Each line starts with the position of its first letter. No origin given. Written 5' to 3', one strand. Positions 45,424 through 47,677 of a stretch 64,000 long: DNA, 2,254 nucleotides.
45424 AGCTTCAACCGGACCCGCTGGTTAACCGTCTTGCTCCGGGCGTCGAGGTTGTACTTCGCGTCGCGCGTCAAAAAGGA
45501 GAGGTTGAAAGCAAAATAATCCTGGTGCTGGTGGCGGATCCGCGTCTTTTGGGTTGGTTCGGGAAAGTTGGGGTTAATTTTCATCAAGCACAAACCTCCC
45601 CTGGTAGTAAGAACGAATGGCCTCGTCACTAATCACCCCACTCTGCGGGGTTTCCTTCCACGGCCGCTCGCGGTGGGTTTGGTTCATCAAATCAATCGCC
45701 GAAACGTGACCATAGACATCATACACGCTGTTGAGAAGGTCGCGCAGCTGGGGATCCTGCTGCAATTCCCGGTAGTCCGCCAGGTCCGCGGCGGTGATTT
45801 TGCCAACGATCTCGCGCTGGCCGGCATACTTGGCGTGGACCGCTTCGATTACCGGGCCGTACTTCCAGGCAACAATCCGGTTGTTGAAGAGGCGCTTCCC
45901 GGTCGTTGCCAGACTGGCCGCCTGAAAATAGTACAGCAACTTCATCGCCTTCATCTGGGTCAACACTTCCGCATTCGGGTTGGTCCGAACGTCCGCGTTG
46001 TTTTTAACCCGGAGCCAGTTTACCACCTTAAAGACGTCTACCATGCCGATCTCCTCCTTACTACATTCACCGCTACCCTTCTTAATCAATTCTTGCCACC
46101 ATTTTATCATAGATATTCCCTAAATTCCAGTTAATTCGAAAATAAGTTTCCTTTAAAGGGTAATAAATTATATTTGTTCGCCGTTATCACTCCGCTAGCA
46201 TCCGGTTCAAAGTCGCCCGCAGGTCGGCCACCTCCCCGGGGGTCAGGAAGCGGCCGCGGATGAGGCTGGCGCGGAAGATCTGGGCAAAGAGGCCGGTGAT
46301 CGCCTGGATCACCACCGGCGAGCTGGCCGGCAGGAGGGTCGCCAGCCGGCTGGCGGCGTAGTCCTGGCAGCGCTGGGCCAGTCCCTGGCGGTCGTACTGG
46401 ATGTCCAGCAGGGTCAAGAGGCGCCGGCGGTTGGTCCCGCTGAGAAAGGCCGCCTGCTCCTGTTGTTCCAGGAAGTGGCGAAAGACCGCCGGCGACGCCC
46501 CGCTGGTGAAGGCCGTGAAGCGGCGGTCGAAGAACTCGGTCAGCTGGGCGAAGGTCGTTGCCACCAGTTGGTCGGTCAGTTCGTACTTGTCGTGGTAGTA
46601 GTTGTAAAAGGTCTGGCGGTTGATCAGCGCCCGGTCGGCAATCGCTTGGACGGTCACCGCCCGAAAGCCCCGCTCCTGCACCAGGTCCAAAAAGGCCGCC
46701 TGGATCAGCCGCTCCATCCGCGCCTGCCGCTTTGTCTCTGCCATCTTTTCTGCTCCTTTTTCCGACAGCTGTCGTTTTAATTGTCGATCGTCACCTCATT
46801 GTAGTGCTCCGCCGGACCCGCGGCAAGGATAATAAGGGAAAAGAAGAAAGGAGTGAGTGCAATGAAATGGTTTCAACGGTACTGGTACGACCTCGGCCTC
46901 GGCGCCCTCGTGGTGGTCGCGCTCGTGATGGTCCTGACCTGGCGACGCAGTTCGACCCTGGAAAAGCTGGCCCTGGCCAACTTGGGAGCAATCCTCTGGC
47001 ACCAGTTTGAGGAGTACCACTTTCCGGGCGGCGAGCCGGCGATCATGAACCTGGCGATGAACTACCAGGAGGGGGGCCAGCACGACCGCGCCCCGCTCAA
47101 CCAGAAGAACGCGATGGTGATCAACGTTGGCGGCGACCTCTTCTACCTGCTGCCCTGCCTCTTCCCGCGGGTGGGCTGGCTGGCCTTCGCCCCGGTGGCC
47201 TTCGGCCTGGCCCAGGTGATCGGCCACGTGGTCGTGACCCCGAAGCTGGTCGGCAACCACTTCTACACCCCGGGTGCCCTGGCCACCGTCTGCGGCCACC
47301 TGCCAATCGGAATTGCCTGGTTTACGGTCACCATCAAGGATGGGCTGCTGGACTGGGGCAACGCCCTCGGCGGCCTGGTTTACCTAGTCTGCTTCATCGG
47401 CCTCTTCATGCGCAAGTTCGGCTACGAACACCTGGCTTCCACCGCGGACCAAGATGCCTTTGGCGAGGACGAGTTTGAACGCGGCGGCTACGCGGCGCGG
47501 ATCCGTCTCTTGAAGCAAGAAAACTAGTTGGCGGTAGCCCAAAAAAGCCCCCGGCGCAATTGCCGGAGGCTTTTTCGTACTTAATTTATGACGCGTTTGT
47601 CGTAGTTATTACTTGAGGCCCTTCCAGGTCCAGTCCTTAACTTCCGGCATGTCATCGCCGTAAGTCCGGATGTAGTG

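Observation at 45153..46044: Panacea (DUF4065) antitoxin-like gene overlapping an uncharacterised 143-aa partner: candidate novel PanA-PanT toxin-antitoxin pair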

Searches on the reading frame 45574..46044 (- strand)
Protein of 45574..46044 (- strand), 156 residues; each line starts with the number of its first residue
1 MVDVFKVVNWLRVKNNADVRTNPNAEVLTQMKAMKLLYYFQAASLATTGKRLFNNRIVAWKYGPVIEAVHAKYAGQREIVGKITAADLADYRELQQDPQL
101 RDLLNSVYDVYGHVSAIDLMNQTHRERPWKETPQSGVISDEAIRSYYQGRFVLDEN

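Call 6: search_protein_families(library=pfam, proteins=[window:45574-46044:-], max_evalue=1)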
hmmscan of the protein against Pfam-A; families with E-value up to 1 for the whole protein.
window:45574-46044:- (156 aa): 1 family
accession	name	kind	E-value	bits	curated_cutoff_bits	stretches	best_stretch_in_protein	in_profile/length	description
PF13274.11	SocA_Panacea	-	7.5e-18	65.9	25.7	1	34-130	2-113/113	Antitoxin SocA-like, Panacea domain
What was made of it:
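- On Panacea / PanA antitoxin (Pfam PF13274, DUF4065): 65.9 bits against a 25.7-bit cut-off, E=7.5e-18, profile positions 2-113 of 113 (call 6).
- Checked: PanA domain: Pfam PF13274 SocA_Panacea, E=7.5e-18, 65.9 bits against a 25.7-bit cut-off, covering profile positions 2-113 of 113 (call 6).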

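Call 7: search_protein_families(library=ncbifam, proteins=[window:45574-46044:-], max_evalue=1)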
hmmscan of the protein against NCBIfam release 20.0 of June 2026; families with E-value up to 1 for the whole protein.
window:45574-46044:- (156 aa): 2 families
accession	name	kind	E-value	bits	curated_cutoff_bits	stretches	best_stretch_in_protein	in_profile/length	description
NF047745.1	SocA_antitoxin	equivalog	2.7e-15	56.5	190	1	27-132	20-132/176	type VI toxin-antitoxin system SocA family antitoxin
NF042997.1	bet_ethrase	equivalog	0.12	11.4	440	1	72-118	183-229/273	beta-etherase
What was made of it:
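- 45574..46044 (-): panA: 156-aa stand-alone Panacea (DUF4065) protein, the predicted antitoxin. NCBIfam SocA equivalog scores 56.5 bits against a cut-off of 190, so this is a domain-level relative and not a SocA orthologue (call 7).
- On SocA (NCBIfam NF047745 equivalog, type VI antitoxin): 56.5 bits (call 7).
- The Panacea domain was first characterised in SocA, and the NCBIfam SocA_antitoxin model gives a partial hit, E=2.7e-15 (call 7). The SocA equivalog score is 56.5 bits against a cut-off of 190, so this is not an orthologue (call 7).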

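Call 8: search_protein_families(library=phrogs, proteins=[window:45574-46044:-], max_evalue=1)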
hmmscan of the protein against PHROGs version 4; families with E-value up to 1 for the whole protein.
window:45574-46044:- (156 aa): 2 families
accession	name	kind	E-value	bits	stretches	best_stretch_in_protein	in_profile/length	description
phrog_10390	-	unknown function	3e-38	133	1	4-148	151-292/299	-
phrog_1281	-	unknown function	2.7e-34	119.6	1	1-152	7-155/195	-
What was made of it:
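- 45574..46044 (-): Pfam PF13274, E=7.5e-18, 65.9 bits against a 25.7-bit cut-off (call 6). phrog_10390 E=3e-38 and phrog_1281 E=2.7e-34 (call 8).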

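Call 9: search_protein_families(library=padloc, proteins=[window:45574-46044:-], max_evalue=1)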
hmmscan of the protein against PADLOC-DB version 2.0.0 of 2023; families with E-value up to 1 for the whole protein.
window:45574-46044:- (156 aa): 0 families

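Call 79: search_dna_similar(query=window:45574-46041:-, collection=phages, mode=protein, max_evalue=0.001, max_rows=60, rows=spread)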
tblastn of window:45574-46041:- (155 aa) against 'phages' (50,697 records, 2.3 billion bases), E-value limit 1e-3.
Records with a match: 162; places in all: 167; records where one place covers at least 80% of the query: 60.
Best place of each record, by identity: <60% 162.
By first word of the organism name: Paenibacillus 26; Bacteriophage 21; Pseudomonas 20; Stx2a-converting 19; Streptococcus 13; Escherichia 8; Burkholderia 6; Bordetella 5; Listeria 5; Riemerella 4; and 24 more.
By host as written in the record: - 29; Pseudomonas aeruginosa 18; Paenibacillus larvae 18; Helicobacter cinaedi 12; Paenibacillus larvae ATCC 9545 7; Bordetella avium 5; Listeria monocytogenes 4; Riemerella anatipestifer 3; and 59 more.
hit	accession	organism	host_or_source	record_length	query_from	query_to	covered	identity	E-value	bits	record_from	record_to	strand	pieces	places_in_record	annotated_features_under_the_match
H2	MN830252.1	Lactobacillus phage JNU_P1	Lactobacillus fermentum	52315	2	150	96%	57.9%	8e-52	181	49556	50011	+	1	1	Cro/Cl family transcriptional regulator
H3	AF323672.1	Lactococcus phage bIL311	Lactococcus lactis IL1403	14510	1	150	97%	40.9%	1e-30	121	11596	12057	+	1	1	orf21: Orf21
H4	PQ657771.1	Escherichia phage EC.P3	Escherichia coli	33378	23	150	83%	36.7%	8e-18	84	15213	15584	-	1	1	hypothetical protein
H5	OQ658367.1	Pseudomonas phage sp.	Pseudomonas aeruginosa PACL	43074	27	147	78%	36.8%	4e-8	57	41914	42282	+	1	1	none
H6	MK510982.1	Pseudomonas phage vB_Pae_BR161c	Pseudomonas aeruginosa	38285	27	147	78%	36.8%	8e-9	59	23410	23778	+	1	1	hypothetical protein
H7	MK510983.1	Pseudomonas phage vB_Pae_BR178a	Pseudomonas aeruginosa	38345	27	147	78%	36.8%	8e-9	59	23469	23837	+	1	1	hypothetical protein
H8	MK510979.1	Pseudomonas phage vB_Pae_BR52a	Pseudomonas aeruginosa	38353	27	147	78%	36.8%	8e-9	59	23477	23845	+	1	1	hypothetical protein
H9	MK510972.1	Pseudomonas phage vB_Pae_CF121c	Pseudomonas aeruginosa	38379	27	147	78%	36.8%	8e-9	59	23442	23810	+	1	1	hypothetical protein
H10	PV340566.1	Escherichia phage PhiR47_1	Escherichia coli ECOR13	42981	10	147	89%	31.7%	1e-13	73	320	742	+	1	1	PanA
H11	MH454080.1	Paenibacillus phage Ley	Paenibacillus larvae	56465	25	148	80%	35.1%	1e-14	75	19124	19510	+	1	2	hypothetical protein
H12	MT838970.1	Bacteriophage sp.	human fecal samples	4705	15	147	86%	32.6%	2e-9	61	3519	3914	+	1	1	record has no annotation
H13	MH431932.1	Paenibacillus phage Arcticfreeze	Paenibacillus larvae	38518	27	147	78%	34.5%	6e-10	62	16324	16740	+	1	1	hypothetical protein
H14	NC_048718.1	Paenibacillus phage Jacopo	Paenibacillus larvae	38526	27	147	78%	34.5%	6e-10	62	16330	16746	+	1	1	DUF4065 domain-containing protein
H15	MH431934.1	Paenibacillus phage Gryphonian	Paenibacillus larvae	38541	27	147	78%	34.5%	6e-10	62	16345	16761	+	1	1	hypothetical protein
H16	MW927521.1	Paenibacillus phage Norbert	Paenibacillus larvae ATCC 9545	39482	27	147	78%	34.5%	6e-10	62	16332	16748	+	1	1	protein of unknown function DUF4065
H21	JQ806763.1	Salmonella phage vB_SemP_Emek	Salmonella serovar Haardt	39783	23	149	82%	31.3%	6e-12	68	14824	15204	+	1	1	hypothetical protein (x2)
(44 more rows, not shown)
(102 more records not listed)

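Call 80: get_annotated_region(hit=H21, flank=1200)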
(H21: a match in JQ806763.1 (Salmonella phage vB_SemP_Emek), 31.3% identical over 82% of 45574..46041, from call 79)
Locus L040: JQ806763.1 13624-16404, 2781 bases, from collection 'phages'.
description: Salmonella phage vB_SemP_Emek, complete genome.
organism: Salmonella phage vB_SemP_Emek (NCBI taxid 1168548)
taxonomy: Viruses; Duplodnaviria; Heunggongvirae; Uroviricota; Caudoviricetes; Lederbergvirus
host: Salmonella serovar Haardt; source: sewage; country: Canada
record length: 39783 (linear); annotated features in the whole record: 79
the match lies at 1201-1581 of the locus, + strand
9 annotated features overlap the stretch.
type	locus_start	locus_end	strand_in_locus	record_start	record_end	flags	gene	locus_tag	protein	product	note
CDS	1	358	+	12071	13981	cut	-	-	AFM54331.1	injection protein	similar to N-terminus of YP_516199.1 phage DNA transfer protein [Sodalis phage phiSG1] and C-terminus of YP_063718.1 ...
CDS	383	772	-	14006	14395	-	-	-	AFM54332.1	hypothetical protein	similar to NP_958214.1 gene 38 protein [Enterobacteria phage Sf6]; orf129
CDS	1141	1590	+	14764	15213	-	-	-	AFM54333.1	hypothetical protein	orf149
CDS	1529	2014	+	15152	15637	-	-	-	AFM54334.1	hypothetical protein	orf161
regulatory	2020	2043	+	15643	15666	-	-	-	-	terminator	rho-independent terminator; discovered using MFOLD 3.2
CDS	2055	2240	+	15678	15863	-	-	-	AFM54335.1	hypothetical protein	orf61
CDS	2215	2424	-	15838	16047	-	-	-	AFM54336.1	hypothetical protein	orf69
CDS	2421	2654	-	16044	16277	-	-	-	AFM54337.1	hypothetical protein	orf77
CDS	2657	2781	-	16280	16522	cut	mnt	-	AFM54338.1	transcriptional repressor protein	similar to N-terminus of NP_059641.1 Mnt [Enterobacteria phage P22]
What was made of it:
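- Tried and rejected: The right record, JQ806763, was found through a PanA tblastn (calls 79, 80).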

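Call 81: get_annotated_region(hit=H2, flank=2000)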
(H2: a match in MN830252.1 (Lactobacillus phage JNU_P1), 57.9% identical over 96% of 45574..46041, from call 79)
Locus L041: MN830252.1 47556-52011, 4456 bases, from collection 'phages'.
description: Lactobacillus phage JNU_P1, complete genome.
organism: Lactobacillus phage JNU_P1 (NCBI taxid 2686379)
taxonomy: Viruses; Duplodnaviria; Heunggongvirae; Uroviricota; Caudoviricetes
host: Lactobacillus fermentum; source: -; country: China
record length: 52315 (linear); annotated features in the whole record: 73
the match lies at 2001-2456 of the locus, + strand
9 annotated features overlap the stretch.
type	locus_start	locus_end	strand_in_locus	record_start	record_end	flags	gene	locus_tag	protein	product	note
CDS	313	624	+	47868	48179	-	-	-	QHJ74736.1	hypothetical protein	JNU_P1_GM000064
CDS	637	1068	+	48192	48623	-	-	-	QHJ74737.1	transcriptional regulator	JNU_P1_GM000065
CDS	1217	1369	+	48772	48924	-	-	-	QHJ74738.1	hypothetical protein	JNU_P1_GM000066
CDS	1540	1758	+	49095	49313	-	-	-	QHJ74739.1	transcriptional regulator, ArpU family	JNU_P1_GM000067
CDS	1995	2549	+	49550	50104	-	-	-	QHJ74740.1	Cro/Cl family transcriptional regulator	JNU_P1_GM000068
CDS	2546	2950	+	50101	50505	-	-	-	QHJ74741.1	death-on-curing family protein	JNU_P1_GM000069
CDS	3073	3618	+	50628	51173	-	-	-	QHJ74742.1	hypothetical protein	JNU_P1_GM000070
CDS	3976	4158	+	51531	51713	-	-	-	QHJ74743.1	hypothetical protein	JNU_P1_GM000071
CDS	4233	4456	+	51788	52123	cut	-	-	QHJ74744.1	HNH endonuclease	JNU_P1_GM000072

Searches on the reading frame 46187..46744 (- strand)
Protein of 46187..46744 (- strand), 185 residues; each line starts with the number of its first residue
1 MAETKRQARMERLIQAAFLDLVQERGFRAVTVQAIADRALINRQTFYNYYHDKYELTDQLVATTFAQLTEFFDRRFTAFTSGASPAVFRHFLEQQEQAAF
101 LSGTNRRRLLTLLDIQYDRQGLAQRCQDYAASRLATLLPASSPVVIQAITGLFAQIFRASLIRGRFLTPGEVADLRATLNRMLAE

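Call 67: search_protein_families(library=pfam, proteins=[window:46187-46744:-], max_evalue=0.001)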
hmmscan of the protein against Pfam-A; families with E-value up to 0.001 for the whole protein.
window:46187-46744:- (185 aa): 1 family
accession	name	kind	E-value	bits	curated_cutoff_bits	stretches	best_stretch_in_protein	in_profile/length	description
PF00440.29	TetR_N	-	6.4e-10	39.1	24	1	19-58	6-45/47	Bacterial regulatory proteins, tetR family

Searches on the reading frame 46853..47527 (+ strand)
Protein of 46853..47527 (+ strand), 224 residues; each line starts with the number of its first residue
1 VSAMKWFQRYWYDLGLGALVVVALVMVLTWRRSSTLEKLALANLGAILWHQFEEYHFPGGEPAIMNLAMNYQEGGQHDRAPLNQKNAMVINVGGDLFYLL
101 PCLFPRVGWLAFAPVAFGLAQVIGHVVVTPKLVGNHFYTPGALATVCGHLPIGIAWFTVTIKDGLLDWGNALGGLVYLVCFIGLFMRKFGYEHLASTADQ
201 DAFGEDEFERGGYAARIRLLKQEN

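Call 67: search_protein_families(library=pfam, proteins=[window:46853-47527:+], max_evalue=0.001)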
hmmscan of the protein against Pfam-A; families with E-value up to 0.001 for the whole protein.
window:46853-47527:+ (224 aa): 1 family
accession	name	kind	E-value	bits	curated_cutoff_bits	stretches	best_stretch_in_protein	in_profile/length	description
PF13787.11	HXXEE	-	5.7e-11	43.6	25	1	44-155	4-113/114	Protein of unknown function with HXXEE motif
